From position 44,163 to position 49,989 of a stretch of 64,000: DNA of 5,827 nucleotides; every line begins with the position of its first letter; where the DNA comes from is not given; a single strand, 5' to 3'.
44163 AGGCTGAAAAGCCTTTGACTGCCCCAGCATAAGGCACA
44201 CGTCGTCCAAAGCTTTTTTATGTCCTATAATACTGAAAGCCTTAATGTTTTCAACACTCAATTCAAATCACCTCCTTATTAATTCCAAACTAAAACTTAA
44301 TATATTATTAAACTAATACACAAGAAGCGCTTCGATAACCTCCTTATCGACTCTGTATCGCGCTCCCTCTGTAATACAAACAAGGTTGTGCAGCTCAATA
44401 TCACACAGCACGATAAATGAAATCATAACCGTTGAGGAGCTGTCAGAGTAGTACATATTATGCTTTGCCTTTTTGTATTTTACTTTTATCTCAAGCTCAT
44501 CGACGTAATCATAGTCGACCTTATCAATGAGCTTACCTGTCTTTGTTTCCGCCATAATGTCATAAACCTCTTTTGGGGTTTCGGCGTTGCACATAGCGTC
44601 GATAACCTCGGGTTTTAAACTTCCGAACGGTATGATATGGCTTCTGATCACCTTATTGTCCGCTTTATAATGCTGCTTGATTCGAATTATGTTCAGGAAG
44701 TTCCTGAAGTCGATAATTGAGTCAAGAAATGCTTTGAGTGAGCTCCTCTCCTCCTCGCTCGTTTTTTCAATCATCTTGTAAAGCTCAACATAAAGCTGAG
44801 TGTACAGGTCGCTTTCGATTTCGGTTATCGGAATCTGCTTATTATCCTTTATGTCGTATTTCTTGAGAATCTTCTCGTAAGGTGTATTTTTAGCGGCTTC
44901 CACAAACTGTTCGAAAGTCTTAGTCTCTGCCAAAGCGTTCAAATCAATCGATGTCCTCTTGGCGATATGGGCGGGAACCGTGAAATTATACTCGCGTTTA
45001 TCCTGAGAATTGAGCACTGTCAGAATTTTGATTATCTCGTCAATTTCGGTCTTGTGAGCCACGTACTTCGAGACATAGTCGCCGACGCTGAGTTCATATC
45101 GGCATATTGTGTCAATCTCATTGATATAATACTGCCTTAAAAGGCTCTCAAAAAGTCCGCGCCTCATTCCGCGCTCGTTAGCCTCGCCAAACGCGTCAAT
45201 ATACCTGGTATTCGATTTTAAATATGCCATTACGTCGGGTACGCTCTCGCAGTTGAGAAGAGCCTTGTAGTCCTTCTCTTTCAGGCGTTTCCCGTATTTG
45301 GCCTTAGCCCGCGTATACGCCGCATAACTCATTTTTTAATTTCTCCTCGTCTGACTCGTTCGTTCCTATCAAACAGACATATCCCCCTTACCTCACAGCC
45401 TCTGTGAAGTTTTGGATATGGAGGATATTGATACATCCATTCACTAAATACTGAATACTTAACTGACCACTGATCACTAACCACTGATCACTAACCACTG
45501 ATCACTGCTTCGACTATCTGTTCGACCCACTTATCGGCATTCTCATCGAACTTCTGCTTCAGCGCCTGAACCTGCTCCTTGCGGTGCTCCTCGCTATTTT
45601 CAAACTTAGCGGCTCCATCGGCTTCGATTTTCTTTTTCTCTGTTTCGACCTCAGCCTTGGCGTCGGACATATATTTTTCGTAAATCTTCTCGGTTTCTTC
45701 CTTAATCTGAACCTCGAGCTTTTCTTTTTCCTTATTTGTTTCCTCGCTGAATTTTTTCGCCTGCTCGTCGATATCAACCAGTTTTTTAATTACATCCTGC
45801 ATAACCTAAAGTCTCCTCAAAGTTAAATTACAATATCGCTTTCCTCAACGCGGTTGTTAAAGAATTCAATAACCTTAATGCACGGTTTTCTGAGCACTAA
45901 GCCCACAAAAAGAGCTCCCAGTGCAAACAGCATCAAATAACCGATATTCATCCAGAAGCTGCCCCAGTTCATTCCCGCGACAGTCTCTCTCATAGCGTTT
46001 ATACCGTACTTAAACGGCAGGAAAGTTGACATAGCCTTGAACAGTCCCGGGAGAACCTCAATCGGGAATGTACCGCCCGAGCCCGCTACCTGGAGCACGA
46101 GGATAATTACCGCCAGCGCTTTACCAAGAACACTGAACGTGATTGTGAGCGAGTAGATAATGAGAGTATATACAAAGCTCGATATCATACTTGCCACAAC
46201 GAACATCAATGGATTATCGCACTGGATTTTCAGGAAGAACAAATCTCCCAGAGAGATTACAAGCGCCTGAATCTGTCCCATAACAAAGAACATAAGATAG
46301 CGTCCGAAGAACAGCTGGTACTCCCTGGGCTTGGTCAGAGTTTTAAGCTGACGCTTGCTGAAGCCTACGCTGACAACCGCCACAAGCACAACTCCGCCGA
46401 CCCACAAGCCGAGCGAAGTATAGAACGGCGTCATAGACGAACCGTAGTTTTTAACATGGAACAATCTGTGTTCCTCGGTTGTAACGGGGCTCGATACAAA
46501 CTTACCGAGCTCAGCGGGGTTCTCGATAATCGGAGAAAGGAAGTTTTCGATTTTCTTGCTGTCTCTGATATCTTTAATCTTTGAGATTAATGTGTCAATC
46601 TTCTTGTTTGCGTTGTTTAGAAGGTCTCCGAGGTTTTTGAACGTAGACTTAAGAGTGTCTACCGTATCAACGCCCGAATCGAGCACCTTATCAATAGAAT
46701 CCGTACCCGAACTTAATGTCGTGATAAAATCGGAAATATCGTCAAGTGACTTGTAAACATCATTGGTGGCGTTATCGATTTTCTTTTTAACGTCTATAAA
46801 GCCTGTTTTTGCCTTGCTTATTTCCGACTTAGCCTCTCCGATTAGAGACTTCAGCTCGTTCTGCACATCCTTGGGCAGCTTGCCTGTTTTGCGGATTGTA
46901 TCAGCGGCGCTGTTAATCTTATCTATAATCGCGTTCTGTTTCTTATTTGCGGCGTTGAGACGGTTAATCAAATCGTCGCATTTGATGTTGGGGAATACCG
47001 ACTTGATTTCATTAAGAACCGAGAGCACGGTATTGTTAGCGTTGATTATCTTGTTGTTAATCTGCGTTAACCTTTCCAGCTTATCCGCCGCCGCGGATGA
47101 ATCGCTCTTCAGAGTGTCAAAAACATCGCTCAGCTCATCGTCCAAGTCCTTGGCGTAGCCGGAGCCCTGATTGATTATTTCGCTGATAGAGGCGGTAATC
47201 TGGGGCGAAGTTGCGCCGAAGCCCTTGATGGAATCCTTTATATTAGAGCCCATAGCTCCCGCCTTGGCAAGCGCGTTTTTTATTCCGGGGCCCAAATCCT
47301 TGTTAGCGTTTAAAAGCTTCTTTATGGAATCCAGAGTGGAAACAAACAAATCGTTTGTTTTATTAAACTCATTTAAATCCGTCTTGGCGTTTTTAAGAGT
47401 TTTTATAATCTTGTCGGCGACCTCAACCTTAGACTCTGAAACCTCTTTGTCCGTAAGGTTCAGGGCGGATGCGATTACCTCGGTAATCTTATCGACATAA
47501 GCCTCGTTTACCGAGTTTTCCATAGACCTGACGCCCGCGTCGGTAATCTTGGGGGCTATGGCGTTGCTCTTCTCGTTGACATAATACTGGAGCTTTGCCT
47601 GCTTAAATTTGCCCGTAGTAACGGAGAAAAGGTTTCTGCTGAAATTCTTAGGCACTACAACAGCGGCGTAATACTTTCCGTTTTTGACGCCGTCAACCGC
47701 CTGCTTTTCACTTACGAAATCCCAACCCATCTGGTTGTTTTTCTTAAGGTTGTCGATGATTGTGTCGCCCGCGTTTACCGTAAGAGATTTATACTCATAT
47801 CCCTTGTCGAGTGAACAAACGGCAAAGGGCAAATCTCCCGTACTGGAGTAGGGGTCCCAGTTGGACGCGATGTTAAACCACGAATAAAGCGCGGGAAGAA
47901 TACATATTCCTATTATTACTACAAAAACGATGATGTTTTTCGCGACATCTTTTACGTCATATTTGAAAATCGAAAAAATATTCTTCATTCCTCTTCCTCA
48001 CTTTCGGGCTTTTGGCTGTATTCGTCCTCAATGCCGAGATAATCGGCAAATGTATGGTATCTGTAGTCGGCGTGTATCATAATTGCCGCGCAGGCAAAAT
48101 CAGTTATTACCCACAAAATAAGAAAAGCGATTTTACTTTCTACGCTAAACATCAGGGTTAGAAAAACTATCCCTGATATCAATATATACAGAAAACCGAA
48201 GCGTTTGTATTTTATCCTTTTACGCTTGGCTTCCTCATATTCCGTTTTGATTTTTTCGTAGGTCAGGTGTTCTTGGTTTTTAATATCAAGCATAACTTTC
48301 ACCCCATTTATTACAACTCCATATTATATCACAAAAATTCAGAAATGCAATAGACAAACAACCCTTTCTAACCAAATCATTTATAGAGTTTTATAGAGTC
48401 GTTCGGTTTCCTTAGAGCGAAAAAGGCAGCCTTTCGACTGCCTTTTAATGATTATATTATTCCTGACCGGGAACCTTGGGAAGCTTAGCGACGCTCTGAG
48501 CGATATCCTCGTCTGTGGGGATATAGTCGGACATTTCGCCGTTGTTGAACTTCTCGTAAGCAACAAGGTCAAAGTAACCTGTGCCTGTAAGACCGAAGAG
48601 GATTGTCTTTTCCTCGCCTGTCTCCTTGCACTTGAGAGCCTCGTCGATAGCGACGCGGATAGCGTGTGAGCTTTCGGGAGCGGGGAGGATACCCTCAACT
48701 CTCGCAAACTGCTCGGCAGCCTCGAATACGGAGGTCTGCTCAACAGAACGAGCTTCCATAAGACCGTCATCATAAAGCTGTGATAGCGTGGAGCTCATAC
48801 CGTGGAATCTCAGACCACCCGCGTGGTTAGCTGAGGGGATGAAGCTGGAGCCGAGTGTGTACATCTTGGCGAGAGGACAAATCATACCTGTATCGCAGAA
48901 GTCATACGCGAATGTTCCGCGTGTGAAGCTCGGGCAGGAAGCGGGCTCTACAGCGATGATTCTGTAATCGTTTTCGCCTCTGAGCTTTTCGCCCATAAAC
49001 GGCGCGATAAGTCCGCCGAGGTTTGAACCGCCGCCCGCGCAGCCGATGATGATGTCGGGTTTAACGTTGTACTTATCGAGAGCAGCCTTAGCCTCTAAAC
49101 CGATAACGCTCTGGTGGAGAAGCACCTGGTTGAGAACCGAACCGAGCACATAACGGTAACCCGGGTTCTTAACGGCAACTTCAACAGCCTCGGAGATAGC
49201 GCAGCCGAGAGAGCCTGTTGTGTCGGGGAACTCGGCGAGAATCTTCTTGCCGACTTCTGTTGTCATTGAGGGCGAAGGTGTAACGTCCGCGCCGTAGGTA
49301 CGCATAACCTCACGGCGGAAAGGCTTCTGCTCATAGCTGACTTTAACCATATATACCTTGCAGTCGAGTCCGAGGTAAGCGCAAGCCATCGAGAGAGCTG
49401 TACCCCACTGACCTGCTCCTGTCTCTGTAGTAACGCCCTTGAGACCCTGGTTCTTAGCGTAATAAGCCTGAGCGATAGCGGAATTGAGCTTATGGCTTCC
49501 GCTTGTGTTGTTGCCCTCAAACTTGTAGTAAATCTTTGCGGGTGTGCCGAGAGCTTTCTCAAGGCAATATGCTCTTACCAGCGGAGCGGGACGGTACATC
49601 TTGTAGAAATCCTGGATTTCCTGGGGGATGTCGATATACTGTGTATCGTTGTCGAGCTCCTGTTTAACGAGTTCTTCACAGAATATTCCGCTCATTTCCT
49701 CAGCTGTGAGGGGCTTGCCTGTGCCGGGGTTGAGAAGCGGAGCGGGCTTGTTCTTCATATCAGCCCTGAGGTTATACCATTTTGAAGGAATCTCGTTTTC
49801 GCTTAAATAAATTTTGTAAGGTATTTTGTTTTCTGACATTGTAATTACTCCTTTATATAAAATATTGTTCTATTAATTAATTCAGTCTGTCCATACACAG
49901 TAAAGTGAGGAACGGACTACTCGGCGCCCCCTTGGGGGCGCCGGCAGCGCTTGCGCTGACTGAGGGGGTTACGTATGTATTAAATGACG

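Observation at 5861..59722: Shared ~95-aa Lys-rich C-terminal module on four unrelated secreted proteins: candidate dockerin-independent surface-anchoring signal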

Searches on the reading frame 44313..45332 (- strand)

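Call 44: search_protein_families(library=pfam, proteins=[window:44313-45332:-], max_evalue=0.001)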
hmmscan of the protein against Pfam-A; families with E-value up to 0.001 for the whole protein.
window:44313-45332:- (339 aa): 1 family
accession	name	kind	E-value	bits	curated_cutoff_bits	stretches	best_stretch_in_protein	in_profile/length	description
PF01992.21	vATP-synt_AC39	-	2.2e-55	188.8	29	1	7-335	3-338/339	ATP synthase (C/AC39) subunit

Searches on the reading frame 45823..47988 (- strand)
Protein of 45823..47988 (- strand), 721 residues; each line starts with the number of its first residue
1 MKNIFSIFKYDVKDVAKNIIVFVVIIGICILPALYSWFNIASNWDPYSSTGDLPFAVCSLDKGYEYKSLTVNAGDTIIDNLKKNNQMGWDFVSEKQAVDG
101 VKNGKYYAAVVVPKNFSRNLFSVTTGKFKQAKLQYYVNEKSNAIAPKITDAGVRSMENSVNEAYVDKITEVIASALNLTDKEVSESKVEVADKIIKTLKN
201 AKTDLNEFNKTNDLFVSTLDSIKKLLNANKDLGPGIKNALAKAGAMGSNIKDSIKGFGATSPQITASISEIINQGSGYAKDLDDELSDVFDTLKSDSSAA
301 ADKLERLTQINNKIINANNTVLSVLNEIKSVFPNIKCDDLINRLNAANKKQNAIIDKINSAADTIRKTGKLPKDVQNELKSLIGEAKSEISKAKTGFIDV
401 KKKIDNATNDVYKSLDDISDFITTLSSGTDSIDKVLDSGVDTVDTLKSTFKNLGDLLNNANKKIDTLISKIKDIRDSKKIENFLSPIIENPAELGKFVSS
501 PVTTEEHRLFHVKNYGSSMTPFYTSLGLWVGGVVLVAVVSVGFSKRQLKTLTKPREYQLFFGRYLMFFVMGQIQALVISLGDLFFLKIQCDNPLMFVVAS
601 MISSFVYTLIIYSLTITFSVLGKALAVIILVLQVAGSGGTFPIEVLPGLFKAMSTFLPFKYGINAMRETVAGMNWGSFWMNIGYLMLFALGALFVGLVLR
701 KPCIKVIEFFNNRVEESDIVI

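Call 44: search_protein_families(library=pfam, proteins=[window:45823-47988:-], max_evalue=0.001)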
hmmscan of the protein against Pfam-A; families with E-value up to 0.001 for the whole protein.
window:45823-47988:- (721 aa): 7 families
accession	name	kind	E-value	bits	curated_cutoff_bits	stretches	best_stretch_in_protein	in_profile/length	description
PF12698.13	ABC2_membrane_3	-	4.4e-31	108.7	31.6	2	389-697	28-346/347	ABC-2 family transporter protein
PF12051.14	DUF3533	-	4.1e-09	36.3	27.6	1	39-220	16-207/380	Protein of unknown function (DUF3533)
PF04108.17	ATG17_like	-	2.6e-05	24.3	43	0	337-479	121-262/355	Autophagy protein ATG17-like domain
PF11887.13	Mce4_CUP1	-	8.2e-05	22.7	32.6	1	385-463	75-153/222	Cholesterol uptake porter CUP1 of Mce4, putative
PF01061.29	ABC2_membrane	-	0.00025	21.1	26.9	1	532-669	69-209/211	ABC-2 type transporter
PF04513.17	Baculo_PEP_C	-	0.00046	20.7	38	0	262-366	30-135/140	Baculovirus polyhedron envelope protein, PEP, C terminus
PF08654.15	DASH_Dad2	-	0.00053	20.8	26.9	0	402-437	15-50/99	DASH complex subunit Dad2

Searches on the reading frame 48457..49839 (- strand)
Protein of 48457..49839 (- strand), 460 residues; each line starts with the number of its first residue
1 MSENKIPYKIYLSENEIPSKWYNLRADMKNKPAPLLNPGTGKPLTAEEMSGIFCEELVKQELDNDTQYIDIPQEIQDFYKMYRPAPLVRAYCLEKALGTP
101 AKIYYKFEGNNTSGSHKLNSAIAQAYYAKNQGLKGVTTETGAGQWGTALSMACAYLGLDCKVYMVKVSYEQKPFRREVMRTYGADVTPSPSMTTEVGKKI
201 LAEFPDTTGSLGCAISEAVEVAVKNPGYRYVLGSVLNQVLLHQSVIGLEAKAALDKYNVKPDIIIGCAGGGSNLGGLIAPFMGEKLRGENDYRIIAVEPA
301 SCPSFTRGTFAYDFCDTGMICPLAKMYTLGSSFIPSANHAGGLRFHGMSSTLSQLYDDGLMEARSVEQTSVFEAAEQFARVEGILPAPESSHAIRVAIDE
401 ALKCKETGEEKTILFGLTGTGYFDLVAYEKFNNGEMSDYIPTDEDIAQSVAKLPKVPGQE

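Call 44: search_protein_families(library=pfam, proteins=[window:48457-49839:-], max_evalue=0.001)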
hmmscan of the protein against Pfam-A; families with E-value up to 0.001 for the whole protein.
window:48457-49839:- (460 aa): 1 family
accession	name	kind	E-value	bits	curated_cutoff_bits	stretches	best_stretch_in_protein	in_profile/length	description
PF00291.31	PALP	-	6.2e-42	144.4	35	1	82-419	5-295/295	Pyridoxal-phosphate dependent enzyme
